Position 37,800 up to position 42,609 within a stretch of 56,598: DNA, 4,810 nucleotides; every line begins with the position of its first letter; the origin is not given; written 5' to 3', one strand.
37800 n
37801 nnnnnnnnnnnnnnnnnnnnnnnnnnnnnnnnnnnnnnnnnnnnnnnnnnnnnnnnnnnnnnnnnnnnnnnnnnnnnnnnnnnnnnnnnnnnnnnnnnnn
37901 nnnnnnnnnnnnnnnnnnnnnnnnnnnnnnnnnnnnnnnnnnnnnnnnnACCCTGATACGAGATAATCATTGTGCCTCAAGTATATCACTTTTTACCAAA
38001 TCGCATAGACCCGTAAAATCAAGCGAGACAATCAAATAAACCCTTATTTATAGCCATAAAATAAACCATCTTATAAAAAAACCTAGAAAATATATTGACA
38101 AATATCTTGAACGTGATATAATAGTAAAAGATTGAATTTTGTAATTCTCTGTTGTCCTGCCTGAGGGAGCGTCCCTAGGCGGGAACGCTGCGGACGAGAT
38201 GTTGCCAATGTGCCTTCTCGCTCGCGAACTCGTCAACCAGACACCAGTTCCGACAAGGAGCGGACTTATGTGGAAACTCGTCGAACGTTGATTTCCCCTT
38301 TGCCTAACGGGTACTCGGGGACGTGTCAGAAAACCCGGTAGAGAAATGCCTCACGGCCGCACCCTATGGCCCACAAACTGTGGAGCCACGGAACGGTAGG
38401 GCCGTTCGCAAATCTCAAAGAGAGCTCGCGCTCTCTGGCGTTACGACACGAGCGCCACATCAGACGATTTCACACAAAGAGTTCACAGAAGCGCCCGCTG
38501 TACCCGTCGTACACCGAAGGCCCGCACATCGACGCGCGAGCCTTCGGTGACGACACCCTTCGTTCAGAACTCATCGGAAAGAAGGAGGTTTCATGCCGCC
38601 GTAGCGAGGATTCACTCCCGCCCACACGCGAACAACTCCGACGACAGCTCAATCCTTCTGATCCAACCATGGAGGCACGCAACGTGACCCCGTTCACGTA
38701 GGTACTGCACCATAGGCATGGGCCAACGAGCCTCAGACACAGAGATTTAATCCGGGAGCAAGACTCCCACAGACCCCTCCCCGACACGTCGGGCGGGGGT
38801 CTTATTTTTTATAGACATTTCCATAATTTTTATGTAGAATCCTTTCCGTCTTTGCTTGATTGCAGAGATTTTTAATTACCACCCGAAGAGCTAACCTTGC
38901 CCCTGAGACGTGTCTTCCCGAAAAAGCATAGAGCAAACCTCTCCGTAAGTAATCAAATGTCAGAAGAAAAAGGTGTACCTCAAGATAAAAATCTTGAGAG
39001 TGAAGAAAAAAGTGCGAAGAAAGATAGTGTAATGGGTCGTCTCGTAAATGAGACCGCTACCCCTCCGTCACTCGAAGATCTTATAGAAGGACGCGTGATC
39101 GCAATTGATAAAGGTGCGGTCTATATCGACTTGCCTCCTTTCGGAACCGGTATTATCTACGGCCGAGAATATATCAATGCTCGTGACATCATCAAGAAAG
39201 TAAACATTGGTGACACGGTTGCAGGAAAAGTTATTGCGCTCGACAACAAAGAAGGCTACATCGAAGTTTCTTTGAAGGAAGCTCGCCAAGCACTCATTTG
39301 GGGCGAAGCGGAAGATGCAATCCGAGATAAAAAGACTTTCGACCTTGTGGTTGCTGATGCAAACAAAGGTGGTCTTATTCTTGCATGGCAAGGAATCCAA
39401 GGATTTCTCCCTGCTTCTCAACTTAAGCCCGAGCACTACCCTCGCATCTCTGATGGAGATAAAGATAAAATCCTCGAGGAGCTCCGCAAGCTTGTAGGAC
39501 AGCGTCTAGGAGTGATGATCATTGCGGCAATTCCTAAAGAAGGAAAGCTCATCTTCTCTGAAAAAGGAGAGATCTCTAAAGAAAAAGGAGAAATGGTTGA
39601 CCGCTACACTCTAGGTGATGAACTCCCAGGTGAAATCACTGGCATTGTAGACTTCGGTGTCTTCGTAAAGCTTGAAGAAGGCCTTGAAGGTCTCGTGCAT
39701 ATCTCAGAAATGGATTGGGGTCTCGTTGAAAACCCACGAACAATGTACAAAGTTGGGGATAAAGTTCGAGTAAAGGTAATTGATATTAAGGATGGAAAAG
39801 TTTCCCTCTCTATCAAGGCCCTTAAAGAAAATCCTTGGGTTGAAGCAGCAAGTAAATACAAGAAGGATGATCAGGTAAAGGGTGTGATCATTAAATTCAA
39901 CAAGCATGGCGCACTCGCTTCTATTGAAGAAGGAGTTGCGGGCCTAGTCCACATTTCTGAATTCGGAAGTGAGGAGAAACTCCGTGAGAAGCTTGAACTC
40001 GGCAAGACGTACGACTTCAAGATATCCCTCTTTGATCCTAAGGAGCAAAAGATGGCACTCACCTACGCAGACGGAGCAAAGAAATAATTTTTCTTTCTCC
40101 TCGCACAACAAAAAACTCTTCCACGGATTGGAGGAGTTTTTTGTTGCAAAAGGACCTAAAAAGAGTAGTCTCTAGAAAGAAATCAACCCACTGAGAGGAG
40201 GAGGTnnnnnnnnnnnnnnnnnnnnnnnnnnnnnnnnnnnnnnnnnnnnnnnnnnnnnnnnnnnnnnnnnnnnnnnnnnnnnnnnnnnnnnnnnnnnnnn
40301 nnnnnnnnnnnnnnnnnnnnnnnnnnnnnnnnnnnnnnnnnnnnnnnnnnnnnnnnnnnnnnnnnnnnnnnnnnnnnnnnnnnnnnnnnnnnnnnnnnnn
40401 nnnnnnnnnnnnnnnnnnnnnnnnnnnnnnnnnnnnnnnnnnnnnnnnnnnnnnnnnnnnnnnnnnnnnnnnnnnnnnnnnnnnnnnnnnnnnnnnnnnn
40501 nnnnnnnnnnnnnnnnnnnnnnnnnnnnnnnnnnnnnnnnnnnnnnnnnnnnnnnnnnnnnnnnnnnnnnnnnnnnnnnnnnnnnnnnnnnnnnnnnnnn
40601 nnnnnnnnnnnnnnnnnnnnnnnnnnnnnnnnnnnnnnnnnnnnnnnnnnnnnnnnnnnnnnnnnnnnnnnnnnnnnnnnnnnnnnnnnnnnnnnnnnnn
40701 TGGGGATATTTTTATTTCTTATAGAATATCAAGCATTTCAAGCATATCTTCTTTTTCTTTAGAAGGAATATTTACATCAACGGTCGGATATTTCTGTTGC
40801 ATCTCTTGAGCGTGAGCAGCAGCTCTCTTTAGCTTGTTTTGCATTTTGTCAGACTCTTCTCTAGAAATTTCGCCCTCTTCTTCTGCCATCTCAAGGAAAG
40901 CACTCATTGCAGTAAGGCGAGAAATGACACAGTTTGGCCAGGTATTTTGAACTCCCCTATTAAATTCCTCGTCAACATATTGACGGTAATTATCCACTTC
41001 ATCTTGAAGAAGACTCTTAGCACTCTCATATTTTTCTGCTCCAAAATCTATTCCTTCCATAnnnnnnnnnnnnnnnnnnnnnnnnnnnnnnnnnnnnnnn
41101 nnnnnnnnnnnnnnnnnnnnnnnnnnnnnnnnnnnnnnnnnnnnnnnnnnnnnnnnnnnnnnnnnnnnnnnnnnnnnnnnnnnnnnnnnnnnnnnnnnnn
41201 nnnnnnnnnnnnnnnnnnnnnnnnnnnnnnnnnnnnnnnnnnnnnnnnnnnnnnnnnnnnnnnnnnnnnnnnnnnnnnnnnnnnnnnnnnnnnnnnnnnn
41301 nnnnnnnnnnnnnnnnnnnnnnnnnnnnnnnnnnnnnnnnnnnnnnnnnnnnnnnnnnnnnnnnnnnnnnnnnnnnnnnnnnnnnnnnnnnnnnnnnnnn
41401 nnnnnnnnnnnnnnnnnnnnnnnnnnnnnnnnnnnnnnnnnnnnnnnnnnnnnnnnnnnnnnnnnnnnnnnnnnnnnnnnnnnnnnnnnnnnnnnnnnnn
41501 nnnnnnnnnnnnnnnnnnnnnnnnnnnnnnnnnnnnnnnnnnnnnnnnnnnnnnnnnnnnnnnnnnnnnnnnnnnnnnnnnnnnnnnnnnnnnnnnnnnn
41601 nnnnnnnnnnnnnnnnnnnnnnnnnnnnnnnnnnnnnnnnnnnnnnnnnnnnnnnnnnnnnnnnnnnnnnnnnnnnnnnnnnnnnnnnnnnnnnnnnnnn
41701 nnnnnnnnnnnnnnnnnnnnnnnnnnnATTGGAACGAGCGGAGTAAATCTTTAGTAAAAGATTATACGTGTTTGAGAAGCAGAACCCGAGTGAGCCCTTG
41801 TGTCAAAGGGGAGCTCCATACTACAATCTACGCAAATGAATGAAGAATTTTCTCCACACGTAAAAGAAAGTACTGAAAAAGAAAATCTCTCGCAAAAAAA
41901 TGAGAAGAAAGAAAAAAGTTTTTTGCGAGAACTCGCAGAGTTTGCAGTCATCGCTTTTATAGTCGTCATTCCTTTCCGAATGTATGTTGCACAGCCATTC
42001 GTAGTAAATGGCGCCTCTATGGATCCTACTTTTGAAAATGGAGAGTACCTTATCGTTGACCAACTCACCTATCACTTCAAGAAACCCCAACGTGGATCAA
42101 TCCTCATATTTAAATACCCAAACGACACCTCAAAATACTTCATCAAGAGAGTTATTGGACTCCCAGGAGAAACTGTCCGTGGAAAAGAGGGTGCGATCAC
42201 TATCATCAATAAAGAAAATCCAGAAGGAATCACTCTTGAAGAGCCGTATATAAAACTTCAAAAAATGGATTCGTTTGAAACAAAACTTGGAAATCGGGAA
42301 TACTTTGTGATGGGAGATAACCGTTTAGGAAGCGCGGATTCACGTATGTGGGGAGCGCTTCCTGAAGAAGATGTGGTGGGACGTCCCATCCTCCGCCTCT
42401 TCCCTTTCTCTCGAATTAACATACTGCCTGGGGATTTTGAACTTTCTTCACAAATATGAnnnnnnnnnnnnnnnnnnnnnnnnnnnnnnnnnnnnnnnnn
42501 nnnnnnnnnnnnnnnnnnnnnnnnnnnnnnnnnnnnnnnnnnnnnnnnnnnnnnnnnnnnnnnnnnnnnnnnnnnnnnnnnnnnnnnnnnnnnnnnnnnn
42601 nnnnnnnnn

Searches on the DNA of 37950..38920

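Call 94: search_rna_families(source=window, start=37950, end=38920, threshold=evalue, max_evalue=1)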
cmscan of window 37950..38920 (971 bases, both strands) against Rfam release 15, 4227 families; matches with E-value up to 1: 0.
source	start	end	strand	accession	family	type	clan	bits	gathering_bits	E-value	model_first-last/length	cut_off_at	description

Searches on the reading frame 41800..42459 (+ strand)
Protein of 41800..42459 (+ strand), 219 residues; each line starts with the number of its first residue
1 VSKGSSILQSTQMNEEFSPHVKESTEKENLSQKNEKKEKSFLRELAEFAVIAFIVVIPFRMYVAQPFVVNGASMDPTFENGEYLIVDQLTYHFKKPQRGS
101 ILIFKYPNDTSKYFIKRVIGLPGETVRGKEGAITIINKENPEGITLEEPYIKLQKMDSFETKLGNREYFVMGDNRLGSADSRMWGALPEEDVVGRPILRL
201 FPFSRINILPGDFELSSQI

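Call 6: search_protein_families(library=pfam, proteins=[window:41800-42459:+], max_evalue=0.01)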
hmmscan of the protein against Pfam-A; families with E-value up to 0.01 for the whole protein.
window:41800-42459:+ (219 aa): 4 families
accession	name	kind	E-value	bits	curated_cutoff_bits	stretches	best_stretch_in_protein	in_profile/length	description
PF10502.14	Peptidase_S26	-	2.6e-43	148.3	22.9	1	43-199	2-166/168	Signal peptidase, peptidase S26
PF00717.28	Peptidase_S24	-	0.00031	20.9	23.3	1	68-120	39-84/116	Peptidase S24-like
PF10510.14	PIG-S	-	0.0068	15.8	26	1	11-111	249-338/514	Phosphatidylinositol-glycan biosynthesis class S protein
PF17280.7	DUF5345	-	0.0093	16.5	27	0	27-62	23-58/77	Family of unknown function (DUF5345)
